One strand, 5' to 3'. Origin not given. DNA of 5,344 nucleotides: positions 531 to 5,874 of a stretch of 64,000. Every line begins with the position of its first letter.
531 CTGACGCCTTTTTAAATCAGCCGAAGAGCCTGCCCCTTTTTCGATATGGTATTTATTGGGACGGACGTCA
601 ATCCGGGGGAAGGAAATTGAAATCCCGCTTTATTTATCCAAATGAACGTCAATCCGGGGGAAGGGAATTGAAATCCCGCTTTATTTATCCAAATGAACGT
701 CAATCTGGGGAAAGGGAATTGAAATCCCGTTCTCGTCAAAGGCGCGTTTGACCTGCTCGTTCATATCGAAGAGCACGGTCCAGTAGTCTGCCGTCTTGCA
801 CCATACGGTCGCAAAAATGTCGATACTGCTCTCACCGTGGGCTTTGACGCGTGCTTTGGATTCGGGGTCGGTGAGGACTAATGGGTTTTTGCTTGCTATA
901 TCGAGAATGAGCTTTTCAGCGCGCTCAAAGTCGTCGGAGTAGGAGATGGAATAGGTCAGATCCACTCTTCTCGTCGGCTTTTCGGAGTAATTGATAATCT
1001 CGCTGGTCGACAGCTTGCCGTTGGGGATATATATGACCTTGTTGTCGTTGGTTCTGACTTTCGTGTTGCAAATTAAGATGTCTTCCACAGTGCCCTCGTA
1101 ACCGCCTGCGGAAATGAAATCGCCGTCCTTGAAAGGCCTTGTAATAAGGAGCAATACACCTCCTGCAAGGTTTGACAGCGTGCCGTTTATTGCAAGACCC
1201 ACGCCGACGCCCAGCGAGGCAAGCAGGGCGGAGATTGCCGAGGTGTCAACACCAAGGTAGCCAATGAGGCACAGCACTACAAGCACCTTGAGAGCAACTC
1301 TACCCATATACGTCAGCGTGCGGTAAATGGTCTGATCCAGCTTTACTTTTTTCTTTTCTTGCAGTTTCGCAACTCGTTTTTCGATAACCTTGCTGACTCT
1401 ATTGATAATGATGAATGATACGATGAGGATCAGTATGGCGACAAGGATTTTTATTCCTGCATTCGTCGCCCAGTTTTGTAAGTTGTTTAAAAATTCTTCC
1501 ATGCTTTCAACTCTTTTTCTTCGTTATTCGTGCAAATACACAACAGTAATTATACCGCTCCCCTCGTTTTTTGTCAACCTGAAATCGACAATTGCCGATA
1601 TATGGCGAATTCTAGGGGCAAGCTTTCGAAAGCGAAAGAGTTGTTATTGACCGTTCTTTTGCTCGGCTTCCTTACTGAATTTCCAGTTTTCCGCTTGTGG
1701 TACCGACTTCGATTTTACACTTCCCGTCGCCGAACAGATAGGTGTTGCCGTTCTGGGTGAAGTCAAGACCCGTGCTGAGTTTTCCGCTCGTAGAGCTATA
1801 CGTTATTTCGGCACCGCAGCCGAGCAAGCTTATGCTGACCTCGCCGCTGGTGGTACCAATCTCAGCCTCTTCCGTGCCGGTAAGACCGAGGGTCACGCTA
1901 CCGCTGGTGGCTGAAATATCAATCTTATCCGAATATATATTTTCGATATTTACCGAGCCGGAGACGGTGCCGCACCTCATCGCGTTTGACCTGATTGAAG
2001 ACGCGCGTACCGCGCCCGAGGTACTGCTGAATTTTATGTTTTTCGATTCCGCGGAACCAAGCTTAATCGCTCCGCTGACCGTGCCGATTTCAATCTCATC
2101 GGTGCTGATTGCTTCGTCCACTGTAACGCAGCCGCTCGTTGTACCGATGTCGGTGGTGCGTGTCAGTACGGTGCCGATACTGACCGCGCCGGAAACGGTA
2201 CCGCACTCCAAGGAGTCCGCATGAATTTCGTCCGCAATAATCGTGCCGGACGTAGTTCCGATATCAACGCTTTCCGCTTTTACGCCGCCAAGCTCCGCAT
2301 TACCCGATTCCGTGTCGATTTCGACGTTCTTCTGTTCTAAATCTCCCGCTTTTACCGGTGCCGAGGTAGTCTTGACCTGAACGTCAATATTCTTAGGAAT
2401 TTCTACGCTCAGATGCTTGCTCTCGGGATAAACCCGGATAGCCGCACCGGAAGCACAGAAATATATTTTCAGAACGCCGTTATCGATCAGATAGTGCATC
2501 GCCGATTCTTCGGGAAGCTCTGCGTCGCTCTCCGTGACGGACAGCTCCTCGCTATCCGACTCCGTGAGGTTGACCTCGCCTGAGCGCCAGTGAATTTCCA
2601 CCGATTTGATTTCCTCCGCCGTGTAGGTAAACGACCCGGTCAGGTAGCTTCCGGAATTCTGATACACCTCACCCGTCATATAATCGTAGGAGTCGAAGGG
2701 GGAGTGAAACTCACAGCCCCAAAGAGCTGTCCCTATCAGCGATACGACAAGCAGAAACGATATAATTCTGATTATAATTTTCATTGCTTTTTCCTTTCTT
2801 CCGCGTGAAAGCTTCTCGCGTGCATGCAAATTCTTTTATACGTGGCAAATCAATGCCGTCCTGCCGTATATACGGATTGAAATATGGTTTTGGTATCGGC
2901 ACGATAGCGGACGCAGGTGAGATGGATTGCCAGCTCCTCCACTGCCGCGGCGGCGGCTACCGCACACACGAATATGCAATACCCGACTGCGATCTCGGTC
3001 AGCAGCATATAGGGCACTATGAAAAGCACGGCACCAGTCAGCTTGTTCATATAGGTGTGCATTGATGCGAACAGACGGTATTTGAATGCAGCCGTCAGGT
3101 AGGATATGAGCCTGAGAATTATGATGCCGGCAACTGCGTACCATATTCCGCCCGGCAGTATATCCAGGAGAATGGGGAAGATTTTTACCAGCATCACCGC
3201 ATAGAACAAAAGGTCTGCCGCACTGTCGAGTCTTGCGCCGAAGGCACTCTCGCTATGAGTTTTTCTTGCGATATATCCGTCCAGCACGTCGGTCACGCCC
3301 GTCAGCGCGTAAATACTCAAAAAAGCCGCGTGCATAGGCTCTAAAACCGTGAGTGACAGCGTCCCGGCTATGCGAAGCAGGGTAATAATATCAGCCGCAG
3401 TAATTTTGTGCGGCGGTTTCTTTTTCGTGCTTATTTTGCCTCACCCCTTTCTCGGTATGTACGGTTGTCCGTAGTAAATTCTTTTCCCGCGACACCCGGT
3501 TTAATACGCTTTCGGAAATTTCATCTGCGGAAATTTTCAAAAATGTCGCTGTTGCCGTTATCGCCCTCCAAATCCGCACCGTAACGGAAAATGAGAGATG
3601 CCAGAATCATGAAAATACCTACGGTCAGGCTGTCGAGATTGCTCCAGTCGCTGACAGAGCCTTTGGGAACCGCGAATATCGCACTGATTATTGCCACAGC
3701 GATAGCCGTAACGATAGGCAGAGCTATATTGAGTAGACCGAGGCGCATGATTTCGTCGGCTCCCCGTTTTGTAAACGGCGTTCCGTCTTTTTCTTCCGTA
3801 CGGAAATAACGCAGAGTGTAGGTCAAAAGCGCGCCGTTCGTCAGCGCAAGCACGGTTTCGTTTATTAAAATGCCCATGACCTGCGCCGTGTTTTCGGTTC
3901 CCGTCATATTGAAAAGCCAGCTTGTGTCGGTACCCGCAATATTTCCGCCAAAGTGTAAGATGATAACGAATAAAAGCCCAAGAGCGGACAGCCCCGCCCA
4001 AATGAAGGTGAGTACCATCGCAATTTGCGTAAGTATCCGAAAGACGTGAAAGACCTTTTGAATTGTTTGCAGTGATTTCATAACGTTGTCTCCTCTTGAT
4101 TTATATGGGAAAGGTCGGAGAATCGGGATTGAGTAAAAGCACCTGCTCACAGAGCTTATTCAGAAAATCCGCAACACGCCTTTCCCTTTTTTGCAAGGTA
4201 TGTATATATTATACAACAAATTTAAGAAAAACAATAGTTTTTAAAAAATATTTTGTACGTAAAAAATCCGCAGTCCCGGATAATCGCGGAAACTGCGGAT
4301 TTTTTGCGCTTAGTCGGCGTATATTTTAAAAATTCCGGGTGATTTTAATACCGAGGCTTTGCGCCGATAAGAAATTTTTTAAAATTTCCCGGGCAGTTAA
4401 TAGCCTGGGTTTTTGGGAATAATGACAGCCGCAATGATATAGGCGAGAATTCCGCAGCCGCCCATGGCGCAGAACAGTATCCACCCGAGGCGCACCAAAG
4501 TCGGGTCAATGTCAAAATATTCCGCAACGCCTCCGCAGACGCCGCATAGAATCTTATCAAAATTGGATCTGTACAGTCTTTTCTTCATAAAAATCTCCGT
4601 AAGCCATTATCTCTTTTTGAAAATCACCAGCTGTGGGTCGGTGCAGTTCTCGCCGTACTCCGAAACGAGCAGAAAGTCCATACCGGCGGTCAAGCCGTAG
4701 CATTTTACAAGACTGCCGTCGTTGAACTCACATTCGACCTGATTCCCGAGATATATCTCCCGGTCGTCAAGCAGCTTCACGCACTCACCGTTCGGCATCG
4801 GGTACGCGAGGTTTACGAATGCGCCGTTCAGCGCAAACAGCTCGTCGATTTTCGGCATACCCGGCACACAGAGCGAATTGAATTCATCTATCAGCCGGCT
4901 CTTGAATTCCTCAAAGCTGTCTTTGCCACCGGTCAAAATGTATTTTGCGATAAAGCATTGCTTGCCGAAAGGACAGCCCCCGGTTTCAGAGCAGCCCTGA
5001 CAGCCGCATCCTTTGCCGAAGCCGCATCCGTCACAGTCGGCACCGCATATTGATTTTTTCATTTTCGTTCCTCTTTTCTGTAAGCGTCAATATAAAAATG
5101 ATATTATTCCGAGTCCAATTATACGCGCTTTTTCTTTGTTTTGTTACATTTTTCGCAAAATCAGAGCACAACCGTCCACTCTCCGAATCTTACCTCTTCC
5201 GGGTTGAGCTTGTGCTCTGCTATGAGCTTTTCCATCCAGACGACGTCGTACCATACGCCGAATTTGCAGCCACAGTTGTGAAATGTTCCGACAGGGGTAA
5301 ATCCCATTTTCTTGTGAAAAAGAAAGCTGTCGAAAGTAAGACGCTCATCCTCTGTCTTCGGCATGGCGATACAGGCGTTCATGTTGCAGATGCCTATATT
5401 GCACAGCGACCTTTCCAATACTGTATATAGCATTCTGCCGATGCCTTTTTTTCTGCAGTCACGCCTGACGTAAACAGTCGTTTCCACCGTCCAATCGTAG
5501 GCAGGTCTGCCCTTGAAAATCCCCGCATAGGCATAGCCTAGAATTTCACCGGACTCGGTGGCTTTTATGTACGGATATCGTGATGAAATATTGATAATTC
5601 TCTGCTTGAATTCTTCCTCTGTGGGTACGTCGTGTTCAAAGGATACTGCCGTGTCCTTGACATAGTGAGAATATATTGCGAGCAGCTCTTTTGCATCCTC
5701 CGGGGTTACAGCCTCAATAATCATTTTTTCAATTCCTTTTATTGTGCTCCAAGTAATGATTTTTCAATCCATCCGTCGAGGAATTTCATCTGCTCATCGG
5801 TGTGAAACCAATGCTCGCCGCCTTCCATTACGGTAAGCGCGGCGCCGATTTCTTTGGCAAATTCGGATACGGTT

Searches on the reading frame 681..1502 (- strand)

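Call 36: search_protein_families(library=pfam, proteins=[window:681-1502:-], max_evalue=0.00001)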
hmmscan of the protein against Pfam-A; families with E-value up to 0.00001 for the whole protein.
window:681-1502:- (273 aa): 3 families
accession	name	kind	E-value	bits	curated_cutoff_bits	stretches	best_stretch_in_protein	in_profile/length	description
PF00924.24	MS_channel_2nd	-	4.7e-21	75.1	20.2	1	108-173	2-67/68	Mechanosensitive ion channel, beta-domain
PF21082.3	MS_channel_3rd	-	1.1e-15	58.2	21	1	180-262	1-88/88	Mechanosensitive ion channel MscS, C-terminal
PF05552.17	MS_channel_1st_1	-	3.3e-06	27.3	22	1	4-42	2-40/50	Mechanosensitive ion channel, conserved TM helix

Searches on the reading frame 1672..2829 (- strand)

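Call 36: search_protein_families(library=pfam, proteins=[window:1672-2829:-], max_evalue=0.00001)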
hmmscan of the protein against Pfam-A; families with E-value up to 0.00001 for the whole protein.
window:1672-2829:- (385 aa): 1 family
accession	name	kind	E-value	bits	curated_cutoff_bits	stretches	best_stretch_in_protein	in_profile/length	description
PF13349.12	DUF4097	-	2.9e-28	99.3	22.9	2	74-267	1-199/247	Toastrack DUF4097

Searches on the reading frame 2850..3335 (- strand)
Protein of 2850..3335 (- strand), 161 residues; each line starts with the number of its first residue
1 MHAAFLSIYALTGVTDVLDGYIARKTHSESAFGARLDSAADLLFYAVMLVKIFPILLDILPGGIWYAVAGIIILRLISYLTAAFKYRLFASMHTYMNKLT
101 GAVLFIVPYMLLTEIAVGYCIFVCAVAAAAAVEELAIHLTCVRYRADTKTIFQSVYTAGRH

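Call 36: search_protein_families(library=pfam, proteins=[window:2850-3335:-], max_evalue=0.00001)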
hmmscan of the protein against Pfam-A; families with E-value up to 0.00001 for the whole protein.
window:2850-3335:- (161 aa): 1 family
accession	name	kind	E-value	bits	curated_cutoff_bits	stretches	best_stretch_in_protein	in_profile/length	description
PF01066.26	CDP-OH_P_transf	-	1.4e-14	55.2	22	1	5-127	31-148/152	CDP-alcohol phosphatidyltransferase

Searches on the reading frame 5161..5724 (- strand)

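Call 36: search_protein_families(library=pfam, proteins=[window:5161-5724:-], max_evalue=0.00001)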
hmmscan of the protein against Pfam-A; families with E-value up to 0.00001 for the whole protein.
window:5161-5724:- (187 aa): 4 families
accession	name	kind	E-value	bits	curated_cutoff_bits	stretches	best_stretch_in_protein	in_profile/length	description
PF13420.13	Acetyltransf_4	-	7e-30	104.6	24.3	1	3-163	1-155/155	Acetyltransferase (GNAT) domain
PF00583.31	Acetyltransf_1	-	8.5e-09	36.1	20.7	1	18-109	5-90/116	Acetyltransferase (GNAT) family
PF13673.13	Acetyltransf_10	-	6e-07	29.9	23.6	1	20-107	4-80/128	Acetyltransferase (GNAT) domain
PF13508.13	Acetyltransf_7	-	2.5e-06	28.2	27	1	55-143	8-83/84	Acetyltransferase (GNAT) domain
